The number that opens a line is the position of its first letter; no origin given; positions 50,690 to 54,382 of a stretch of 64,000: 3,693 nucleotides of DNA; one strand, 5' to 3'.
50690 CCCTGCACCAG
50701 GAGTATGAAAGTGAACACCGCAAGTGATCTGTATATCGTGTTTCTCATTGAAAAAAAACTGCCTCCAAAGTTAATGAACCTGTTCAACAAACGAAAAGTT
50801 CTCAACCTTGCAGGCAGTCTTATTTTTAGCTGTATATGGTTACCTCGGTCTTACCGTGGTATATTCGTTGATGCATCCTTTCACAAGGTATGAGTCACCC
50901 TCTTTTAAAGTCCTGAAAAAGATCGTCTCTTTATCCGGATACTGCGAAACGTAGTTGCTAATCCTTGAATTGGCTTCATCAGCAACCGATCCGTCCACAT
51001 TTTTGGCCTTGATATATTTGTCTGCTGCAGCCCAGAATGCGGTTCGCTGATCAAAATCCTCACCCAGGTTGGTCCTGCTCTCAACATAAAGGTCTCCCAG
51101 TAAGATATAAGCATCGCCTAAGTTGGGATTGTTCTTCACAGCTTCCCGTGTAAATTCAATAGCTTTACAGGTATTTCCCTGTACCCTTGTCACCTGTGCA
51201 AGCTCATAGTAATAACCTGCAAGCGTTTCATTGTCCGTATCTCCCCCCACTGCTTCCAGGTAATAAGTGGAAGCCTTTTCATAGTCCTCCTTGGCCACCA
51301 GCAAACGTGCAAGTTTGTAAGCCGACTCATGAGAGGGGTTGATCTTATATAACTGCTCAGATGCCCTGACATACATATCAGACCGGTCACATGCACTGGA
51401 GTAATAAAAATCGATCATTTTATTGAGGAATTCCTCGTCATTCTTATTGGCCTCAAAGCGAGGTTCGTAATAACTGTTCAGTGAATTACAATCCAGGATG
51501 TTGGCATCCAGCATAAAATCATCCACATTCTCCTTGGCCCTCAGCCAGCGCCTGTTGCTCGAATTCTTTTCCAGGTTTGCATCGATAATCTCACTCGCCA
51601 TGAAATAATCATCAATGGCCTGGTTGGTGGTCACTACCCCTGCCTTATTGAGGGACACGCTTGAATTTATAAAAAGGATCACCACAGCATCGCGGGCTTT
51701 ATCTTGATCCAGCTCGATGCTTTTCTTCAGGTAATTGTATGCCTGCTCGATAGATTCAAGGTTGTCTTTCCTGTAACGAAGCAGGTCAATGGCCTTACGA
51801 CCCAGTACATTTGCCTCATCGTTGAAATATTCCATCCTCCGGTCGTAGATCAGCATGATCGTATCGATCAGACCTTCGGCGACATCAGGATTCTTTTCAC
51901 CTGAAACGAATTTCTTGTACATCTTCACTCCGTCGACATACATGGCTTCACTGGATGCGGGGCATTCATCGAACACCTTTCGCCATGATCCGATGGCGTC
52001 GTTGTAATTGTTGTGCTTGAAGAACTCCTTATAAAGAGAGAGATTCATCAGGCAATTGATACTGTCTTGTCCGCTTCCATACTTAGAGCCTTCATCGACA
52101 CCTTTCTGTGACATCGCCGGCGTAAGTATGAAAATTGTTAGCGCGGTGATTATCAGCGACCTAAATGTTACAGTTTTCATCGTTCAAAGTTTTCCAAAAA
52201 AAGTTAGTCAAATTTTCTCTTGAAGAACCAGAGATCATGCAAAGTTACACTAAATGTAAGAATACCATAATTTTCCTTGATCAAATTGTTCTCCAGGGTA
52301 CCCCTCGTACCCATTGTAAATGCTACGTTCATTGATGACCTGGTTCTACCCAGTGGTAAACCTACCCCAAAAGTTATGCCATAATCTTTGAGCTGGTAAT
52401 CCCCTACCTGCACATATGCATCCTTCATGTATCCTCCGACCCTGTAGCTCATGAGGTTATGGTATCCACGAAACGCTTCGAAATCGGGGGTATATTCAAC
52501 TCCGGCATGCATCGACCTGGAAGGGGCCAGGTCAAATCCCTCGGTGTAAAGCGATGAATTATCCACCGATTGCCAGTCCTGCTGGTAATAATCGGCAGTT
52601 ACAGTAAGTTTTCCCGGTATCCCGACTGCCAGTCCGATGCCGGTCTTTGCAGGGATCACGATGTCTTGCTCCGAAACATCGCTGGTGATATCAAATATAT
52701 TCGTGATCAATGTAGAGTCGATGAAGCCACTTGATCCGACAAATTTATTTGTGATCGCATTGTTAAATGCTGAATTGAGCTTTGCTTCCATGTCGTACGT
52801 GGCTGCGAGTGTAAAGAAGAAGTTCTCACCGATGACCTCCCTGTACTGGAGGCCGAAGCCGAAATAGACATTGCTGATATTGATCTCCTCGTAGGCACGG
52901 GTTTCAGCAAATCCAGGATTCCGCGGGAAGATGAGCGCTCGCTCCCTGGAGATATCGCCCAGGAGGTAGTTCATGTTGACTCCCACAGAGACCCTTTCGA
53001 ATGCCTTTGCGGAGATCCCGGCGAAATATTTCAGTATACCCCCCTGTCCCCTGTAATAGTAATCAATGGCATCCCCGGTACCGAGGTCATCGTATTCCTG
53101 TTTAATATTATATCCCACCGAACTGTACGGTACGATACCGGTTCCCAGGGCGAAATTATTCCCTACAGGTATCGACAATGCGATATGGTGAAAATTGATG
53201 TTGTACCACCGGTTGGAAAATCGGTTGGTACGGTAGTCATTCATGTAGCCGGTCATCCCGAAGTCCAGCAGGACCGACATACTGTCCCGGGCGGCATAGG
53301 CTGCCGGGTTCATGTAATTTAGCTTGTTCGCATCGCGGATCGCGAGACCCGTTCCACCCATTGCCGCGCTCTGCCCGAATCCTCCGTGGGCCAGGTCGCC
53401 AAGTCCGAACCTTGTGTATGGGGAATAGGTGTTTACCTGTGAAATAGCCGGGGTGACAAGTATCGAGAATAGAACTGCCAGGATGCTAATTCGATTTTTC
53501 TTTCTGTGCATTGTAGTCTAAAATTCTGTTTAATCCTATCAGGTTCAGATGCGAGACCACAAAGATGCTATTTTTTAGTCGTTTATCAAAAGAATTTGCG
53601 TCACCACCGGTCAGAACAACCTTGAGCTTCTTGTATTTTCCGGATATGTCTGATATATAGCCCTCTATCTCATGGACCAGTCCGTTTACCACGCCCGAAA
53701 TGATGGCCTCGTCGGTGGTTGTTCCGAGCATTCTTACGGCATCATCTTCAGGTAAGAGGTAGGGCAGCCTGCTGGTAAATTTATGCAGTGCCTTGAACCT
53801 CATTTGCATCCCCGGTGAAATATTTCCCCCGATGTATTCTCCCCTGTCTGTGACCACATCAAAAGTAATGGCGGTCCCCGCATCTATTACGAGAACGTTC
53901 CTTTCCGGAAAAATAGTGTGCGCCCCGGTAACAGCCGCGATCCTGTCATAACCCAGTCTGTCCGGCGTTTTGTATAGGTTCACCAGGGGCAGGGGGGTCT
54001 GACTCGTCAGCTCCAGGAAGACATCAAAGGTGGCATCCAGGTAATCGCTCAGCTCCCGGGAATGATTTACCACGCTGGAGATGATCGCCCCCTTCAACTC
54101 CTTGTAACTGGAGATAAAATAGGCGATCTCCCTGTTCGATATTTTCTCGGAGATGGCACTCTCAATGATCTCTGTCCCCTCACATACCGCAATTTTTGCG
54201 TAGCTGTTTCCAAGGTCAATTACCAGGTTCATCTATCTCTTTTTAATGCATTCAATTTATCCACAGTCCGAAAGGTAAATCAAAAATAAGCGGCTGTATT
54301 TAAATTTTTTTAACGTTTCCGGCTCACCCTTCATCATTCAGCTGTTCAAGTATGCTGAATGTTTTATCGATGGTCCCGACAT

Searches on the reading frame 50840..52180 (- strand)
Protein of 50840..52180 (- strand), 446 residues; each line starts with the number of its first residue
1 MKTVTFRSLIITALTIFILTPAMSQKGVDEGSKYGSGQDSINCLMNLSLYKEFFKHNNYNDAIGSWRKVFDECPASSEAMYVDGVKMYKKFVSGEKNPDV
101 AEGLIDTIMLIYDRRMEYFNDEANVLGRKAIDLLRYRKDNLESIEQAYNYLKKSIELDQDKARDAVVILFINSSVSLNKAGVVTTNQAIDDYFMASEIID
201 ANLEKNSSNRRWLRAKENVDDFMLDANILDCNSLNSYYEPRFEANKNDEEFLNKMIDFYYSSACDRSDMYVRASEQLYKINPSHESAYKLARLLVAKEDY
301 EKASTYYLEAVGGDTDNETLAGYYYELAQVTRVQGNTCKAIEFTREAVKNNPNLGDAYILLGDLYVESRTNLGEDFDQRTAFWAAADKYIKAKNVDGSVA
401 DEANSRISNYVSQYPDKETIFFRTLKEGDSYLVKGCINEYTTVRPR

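Call 45: search_protein_families(library=pfam, proteins=[window:50840-52180:-], max_evalue=0.00001)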
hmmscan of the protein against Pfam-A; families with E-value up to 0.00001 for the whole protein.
window:50840-52180:- (446 aa): 2 families
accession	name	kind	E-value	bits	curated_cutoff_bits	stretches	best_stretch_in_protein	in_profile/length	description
PF07719.23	TPR_2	-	3.3e-07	30.3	27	0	286-311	3-28/34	Tetratricopeptide repeat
PF13181.12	TPR_8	-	1.1e-06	28.8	25.7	0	285-311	2-28/34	Tetratricopeptide repeat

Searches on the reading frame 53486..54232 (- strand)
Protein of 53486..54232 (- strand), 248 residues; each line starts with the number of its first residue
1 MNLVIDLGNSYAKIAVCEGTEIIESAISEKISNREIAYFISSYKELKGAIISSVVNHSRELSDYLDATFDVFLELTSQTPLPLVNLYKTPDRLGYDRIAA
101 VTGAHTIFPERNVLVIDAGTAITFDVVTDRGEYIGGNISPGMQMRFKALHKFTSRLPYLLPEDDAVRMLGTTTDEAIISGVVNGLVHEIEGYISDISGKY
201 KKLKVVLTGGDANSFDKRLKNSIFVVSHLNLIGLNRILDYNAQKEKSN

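Call 45: search_protein_families(library=pfam, proteins=[window:53486-54232:-], max_evalue=0.00001)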
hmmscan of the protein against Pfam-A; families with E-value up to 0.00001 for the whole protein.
window:53486-54232:- (248 aa): 1 family
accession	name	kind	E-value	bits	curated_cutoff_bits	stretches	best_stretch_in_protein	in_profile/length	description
PF03309.20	Pan_kinase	-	3.5e-44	151.6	24.7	1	3-194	2-204/205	Type III pantothenate kinase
